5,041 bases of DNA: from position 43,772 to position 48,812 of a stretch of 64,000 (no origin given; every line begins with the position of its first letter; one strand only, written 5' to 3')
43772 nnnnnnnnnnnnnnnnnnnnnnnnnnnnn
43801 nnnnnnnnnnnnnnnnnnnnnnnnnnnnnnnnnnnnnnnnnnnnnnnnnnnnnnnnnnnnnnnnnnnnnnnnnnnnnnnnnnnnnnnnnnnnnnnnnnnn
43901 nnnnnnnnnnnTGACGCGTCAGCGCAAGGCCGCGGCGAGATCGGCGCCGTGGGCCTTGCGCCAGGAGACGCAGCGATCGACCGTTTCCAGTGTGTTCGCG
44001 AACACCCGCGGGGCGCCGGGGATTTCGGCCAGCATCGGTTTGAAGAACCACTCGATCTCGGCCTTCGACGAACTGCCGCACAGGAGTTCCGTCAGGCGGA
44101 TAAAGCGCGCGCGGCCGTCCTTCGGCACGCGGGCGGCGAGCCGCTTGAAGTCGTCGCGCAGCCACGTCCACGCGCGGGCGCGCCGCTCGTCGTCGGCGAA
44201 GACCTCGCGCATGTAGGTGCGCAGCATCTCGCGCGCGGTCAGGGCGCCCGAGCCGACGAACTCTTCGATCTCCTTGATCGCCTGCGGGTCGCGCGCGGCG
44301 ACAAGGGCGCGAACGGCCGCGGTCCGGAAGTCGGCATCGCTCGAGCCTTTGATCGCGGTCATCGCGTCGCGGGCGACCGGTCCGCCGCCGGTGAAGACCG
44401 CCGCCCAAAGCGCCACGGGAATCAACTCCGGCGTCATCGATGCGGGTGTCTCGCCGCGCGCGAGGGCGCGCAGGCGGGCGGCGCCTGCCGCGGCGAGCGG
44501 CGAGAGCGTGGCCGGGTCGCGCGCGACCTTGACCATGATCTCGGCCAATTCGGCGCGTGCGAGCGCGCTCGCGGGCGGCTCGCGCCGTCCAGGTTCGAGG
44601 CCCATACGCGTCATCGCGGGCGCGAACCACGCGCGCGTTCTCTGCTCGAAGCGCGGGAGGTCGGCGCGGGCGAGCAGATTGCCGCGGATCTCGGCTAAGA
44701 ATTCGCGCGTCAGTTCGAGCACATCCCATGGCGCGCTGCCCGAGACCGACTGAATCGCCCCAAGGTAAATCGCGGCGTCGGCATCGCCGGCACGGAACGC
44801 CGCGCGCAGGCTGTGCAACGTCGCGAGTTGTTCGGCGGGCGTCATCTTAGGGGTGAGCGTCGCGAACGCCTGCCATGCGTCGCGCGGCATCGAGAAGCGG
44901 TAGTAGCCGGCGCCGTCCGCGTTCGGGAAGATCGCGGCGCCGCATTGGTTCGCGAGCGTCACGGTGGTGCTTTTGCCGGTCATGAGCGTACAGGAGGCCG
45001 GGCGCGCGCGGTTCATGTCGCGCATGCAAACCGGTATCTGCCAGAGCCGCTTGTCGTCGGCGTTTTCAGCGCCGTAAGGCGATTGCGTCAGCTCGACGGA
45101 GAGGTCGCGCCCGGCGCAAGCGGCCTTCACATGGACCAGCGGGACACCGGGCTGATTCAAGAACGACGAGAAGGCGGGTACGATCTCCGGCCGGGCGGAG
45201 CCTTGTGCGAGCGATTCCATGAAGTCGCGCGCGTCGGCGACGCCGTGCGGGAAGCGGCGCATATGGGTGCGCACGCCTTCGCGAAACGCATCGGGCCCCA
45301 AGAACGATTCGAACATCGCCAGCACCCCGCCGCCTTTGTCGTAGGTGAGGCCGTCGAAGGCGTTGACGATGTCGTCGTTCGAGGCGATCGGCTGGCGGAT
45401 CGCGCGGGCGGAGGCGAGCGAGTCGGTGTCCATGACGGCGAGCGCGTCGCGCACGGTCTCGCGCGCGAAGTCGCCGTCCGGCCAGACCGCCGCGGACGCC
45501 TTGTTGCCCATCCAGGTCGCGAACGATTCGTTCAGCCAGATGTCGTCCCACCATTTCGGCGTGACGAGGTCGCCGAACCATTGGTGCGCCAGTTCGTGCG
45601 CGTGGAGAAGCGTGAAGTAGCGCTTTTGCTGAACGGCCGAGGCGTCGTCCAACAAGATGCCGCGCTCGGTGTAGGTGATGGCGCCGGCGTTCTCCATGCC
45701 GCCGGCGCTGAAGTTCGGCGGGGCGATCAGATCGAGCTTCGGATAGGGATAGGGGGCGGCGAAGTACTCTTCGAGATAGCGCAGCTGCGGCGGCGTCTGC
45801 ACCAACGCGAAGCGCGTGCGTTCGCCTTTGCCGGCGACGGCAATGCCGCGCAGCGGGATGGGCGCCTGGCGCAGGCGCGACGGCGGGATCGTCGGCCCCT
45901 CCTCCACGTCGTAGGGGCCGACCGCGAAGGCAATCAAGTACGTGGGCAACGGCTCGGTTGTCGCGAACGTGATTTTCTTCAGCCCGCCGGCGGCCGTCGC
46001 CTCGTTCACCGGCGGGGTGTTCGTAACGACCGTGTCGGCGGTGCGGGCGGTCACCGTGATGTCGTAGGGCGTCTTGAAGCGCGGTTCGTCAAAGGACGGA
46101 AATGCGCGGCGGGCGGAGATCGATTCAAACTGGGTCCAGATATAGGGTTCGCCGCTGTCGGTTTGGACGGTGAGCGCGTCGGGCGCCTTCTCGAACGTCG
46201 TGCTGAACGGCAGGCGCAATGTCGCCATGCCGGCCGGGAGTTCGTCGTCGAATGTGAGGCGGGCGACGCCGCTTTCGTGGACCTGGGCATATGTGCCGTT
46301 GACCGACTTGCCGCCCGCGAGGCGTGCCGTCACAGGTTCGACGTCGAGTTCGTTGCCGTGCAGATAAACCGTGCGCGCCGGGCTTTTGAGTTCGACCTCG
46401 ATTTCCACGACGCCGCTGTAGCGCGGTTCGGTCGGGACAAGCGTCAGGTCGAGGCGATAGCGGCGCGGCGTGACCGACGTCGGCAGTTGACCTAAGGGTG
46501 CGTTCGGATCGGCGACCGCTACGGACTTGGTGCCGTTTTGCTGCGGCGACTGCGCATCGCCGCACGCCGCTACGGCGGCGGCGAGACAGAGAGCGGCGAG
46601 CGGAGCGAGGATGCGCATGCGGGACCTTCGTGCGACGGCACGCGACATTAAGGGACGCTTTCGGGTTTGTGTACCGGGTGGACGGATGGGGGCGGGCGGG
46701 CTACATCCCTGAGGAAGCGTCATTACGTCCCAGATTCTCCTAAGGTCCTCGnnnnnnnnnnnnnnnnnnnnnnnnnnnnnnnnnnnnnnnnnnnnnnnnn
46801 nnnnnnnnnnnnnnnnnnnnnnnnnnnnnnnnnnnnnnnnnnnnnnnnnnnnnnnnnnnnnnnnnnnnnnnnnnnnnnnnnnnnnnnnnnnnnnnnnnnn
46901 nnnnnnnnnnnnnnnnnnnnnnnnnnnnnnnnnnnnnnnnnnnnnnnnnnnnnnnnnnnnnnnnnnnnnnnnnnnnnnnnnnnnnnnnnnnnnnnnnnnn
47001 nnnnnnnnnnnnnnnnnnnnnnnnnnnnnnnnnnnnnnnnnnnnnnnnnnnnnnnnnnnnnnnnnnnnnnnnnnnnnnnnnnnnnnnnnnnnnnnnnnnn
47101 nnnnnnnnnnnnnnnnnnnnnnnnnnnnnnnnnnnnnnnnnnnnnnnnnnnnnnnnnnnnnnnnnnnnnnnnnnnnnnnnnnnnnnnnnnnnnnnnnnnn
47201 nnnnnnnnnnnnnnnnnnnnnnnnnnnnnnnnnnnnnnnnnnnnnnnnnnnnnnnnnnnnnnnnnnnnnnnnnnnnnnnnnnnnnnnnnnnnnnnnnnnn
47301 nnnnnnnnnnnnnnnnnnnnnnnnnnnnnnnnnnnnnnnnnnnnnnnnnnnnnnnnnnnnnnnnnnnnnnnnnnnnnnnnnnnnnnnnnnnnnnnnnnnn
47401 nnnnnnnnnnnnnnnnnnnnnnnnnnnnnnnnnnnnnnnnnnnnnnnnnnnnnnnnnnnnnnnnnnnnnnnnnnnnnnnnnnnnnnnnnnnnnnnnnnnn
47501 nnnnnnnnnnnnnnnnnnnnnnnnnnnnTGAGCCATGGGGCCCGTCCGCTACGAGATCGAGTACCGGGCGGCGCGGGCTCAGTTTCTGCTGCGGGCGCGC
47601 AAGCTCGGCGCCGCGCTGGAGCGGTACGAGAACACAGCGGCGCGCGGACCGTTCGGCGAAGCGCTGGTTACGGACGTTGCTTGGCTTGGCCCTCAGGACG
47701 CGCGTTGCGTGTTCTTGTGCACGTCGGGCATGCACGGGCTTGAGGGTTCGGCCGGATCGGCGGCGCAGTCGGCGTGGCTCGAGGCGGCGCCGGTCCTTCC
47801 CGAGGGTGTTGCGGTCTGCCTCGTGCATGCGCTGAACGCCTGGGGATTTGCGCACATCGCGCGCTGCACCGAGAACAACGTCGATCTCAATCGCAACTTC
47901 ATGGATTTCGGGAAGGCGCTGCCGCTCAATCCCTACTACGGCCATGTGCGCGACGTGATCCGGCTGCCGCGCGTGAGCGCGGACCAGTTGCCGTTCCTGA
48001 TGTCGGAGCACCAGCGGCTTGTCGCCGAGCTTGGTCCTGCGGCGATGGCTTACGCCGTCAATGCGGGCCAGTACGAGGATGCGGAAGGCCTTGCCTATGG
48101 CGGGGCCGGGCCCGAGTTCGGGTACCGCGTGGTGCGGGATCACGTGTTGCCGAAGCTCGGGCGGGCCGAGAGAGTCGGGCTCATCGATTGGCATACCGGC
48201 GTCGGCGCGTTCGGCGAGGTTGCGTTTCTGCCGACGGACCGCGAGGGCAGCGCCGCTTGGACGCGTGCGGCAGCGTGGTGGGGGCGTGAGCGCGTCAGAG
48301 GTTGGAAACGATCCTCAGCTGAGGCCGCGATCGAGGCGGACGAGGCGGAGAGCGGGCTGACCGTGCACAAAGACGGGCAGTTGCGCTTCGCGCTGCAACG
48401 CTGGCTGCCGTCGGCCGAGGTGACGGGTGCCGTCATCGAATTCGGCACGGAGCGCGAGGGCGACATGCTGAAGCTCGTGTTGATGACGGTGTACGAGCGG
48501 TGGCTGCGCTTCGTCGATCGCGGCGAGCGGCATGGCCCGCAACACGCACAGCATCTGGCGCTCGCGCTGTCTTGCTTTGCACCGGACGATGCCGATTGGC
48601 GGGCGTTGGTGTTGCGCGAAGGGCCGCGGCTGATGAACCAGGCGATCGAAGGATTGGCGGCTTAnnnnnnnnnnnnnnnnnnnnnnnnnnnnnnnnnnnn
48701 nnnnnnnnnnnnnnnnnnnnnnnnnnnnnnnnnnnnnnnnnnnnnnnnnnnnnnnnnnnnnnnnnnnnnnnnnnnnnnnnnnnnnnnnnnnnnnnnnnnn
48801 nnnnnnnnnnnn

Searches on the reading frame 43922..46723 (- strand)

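Call 49: search_protein_families(library=pfam, proteins=[window:43922-46723:-], max_evalue=0.0001)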
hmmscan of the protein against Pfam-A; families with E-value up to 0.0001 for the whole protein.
window:43922-46723:- (934 aa): 3 families
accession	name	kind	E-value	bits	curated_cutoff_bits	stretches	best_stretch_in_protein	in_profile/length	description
PF01433.26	Peptidase_M1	-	1.5e-58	198.4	27.7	1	305-509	1-207/218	Peptidase family M1 domain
PF11838.14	ERAP1_C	-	2.3e-27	96.7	38.2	1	598-917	2-318/318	ERAP1-like C-terminal domain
PF17900.6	Peptidase_M1_N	-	4.9e-27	95.7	25.8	1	86-263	2-186/186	Peptidase M1 N-terminal domain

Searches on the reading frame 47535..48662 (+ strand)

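Call 49: search_protein_families(library=pfam, proteins=[window:47535-48662:+], max_evalue=0.0001)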
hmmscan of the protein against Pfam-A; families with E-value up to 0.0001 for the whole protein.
window:47535-48662:+ (376 aa): 1 family
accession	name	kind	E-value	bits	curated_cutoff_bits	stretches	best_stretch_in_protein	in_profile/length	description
PF10994.13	DUF2817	-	7.9e-81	272.6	23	1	9-361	4-340/341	Protein of unknown function (DUF2817)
